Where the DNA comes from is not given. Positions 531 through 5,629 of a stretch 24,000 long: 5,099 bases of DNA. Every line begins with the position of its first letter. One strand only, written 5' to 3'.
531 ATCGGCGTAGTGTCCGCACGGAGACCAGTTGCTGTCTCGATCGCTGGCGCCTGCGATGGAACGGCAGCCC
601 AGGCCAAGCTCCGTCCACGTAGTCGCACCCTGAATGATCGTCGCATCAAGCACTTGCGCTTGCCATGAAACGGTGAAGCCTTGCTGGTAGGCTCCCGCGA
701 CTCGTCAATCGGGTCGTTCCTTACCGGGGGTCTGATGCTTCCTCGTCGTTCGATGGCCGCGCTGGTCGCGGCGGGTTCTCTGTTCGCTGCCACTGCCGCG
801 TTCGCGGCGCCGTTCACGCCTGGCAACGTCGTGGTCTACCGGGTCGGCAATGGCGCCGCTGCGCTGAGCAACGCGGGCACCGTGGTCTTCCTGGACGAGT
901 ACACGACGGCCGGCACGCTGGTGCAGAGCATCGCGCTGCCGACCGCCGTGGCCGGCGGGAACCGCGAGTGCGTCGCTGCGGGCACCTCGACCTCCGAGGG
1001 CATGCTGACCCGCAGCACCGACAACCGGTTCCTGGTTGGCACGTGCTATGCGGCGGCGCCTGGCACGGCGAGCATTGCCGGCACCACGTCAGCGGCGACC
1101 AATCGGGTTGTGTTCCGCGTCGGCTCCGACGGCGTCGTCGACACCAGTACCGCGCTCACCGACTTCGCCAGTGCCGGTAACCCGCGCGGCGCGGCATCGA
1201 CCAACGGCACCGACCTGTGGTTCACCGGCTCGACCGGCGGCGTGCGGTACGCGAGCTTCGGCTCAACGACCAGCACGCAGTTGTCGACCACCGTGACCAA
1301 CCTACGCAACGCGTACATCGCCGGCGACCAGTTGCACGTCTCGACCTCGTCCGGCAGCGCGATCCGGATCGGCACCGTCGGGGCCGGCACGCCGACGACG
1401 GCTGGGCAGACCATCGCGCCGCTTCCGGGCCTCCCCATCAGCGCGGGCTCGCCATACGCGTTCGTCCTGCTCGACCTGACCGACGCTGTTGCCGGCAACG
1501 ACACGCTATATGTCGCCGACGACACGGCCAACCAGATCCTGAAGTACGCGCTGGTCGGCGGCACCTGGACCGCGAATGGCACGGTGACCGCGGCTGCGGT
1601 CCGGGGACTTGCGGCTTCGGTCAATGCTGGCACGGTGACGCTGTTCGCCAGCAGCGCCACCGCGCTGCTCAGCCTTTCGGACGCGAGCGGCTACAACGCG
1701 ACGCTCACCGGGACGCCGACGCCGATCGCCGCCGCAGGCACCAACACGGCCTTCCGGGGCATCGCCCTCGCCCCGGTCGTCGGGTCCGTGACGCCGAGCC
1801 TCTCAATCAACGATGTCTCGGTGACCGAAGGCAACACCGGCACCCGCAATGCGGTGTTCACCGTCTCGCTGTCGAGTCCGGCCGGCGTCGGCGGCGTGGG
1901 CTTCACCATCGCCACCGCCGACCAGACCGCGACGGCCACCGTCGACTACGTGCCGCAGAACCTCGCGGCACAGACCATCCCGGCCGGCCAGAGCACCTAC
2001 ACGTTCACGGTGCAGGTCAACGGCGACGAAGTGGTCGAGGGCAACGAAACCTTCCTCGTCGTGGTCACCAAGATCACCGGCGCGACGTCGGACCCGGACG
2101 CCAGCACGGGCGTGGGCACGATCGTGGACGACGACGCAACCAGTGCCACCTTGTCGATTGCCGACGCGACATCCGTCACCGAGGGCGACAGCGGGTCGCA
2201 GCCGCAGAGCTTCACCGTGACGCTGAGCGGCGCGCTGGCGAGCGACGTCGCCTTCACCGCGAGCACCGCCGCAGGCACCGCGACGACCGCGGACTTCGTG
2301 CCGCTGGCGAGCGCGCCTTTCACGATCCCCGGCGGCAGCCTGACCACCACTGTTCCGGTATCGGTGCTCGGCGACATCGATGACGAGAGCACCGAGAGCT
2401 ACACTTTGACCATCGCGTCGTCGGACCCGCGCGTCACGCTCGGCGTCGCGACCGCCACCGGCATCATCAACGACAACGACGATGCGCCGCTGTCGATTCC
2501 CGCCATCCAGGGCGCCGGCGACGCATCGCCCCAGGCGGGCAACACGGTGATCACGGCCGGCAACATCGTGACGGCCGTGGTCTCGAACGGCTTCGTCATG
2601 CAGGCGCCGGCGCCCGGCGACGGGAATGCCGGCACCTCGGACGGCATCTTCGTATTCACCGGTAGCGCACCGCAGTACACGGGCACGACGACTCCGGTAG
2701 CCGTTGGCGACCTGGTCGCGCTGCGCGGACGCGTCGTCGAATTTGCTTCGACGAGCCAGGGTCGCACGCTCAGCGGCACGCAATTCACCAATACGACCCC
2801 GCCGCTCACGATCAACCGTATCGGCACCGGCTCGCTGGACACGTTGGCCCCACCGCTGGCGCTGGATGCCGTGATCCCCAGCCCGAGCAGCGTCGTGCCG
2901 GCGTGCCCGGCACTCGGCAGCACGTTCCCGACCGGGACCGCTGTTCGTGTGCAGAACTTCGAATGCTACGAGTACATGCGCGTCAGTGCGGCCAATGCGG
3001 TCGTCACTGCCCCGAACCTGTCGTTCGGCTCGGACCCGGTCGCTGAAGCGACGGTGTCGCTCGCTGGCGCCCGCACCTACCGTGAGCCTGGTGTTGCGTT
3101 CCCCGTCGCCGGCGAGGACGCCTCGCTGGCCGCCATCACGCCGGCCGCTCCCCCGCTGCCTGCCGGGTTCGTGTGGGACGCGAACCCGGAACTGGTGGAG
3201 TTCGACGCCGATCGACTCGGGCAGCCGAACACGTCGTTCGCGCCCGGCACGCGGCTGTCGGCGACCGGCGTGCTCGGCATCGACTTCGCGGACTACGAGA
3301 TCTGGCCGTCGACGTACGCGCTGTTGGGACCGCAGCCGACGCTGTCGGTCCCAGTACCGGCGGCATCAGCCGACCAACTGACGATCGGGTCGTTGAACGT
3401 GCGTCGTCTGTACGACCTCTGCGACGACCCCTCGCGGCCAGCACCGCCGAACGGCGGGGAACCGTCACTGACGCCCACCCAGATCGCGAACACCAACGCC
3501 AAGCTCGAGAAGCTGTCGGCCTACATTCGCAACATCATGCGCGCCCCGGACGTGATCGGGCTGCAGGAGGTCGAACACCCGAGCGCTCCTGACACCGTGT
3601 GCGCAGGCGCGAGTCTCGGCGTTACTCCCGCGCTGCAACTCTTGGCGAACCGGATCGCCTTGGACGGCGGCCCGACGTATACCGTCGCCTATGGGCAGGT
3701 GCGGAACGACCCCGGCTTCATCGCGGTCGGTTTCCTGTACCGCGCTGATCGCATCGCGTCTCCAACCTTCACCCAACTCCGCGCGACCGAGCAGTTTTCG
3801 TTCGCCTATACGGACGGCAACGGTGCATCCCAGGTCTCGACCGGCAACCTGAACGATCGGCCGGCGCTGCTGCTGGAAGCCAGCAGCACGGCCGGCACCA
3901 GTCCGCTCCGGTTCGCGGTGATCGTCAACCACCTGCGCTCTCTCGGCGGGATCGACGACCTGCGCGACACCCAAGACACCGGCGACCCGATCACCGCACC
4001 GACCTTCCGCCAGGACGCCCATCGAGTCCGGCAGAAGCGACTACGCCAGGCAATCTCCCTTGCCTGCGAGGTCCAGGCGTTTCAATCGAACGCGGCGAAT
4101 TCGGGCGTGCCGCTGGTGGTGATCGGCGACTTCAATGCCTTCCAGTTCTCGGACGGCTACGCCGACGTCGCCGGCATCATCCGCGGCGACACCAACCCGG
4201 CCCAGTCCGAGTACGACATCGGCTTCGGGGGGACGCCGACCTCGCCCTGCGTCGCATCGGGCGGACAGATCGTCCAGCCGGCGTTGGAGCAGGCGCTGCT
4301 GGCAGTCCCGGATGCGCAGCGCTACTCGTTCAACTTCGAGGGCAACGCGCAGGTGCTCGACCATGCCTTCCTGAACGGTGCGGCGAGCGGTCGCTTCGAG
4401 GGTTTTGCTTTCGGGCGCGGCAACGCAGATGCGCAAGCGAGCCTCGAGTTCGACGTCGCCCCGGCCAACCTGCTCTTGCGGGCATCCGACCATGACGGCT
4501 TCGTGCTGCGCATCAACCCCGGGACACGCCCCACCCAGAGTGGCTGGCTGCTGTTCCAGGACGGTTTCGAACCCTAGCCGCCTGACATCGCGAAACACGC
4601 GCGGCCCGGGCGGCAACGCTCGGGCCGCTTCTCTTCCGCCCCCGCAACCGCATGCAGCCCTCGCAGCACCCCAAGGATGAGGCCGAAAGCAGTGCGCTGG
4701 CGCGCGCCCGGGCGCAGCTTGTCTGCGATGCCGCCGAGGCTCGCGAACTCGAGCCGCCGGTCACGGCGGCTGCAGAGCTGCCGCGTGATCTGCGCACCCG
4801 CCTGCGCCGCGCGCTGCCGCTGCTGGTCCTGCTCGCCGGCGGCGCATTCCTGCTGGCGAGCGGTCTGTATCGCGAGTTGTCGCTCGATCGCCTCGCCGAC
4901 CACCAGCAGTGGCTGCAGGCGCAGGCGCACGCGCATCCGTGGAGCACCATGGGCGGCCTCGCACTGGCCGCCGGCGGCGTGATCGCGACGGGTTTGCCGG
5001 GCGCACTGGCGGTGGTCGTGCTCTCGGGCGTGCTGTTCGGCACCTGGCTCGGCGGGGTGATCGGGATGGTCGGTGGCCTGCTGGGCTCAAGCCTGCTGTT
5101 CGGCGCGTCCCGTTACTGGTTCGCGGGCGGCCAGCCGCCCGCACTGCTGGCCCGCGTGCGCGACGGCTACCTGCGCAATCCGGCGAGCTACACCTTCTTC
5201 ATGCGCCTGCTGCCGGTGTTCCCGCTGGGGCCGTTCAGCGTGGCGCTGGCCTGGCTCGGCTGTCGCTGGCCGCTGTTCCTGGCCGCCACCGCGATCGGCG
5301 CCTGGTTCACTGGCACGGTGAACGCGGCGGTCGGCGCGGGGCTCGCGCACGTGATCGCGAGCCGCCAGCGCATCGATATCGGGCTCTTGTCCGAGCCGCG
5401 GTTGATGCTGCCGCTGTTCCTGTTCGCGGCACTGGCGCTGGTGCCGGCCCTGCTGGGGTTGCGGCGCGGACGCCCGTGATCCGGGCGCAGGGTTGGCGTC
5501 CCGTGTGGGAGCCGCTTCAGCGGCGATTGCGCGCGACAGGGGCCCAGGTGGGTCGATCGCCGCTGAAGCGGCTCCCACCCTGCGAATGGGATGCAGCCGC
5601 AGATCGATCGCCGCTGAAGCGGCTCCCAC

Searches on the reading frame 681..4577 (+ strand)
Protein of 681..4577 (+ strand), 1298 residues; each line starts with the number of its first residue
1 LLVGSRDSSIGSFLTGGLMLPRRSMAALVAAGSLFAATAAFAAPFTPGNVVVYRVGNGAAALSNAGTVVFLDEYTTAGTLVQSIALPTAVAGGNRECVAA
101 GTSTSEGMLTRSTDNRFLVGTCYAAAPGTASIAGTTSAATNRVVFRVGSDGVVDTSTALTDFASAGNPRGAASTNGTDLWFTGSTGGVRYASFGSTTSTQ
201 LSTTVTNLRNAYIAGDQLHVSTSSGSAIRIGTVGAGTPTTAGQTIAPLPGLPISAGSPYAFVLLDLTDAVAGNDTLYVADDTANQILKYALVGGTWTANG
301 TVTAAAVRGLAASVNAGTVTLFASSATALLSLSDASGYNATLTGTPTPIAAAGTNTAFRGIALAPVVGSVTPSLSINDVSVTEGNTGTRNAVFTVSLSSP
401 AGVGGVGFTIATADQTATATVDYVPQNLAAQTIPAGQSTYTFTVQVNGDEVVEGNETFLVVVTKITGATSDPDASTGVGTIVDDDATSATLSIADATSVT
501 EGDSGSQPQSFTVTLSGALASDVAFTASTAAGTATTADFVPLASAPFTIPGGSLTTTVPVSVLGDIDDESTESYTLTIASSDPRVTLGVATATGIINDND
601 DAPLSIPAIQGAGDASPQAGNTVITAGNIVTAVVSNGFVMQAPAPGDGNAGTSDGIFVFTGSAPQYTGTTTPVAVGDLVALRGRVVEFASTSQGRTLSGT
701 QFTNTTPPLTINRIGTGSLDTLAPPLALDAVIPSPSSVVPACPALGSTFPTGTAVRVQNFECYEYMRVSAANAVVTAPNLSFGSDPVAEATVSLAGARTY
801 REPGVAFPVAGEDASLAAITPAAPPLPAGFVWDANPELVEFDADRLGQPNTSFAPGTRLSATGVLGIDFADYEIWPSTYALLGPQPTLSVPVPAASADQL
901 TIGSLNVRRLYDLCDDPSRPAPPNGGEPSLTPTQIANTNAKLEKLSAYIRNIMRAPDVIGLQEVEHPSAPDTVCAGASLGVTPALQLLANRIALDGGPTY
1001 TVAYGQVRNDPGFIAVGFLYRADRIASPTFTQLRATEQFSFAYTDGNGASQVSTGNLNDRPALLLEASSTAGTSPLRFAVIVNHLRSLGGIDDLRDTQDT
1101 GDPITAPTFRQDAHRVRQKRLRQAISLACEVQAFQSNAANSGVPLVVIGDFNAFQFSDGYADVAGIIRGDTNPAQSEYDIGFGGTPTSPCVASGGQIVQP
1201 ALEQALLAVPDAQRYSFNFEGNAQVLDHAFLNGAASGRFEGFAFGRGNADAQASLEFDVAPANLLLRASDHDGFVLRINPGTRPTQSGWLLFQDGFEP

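Call 16: search_protein_families(library=pfam, proteins=[window:681-4577:+], max_evalue=0.001)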
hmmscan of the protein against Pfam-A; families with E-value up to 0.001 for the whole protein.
window:681-4577:+ (1298 aa): 2 families
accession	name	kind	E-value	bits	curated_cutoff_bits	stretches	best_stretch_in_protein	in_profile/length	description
PF03160.20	Calx-beta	-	2.4e-11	44.1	27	1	389-472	22-108/119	Calx-beta domain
PF03372.29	Exo_endo_phos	-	5.8e-08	33.2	24.5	1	926-1233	8-204/225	Endonuclease/Exonuclease/phosphatase family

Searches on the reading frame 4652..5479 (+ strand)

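Call 16: search_protein_families(library=pfam, proteins=[window:4652-5479:+], max_evalue=0.001)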
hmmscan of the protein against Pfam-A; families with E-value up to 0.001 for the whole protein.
window:4652-5479:+ (275 aa): 1 family
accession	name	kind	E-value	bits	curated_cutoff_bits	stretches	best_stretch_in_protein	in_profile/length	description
PF09335.16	VTT_dom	-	1.1e-07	32.7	33.9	1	120-228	5-121/123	VTT domain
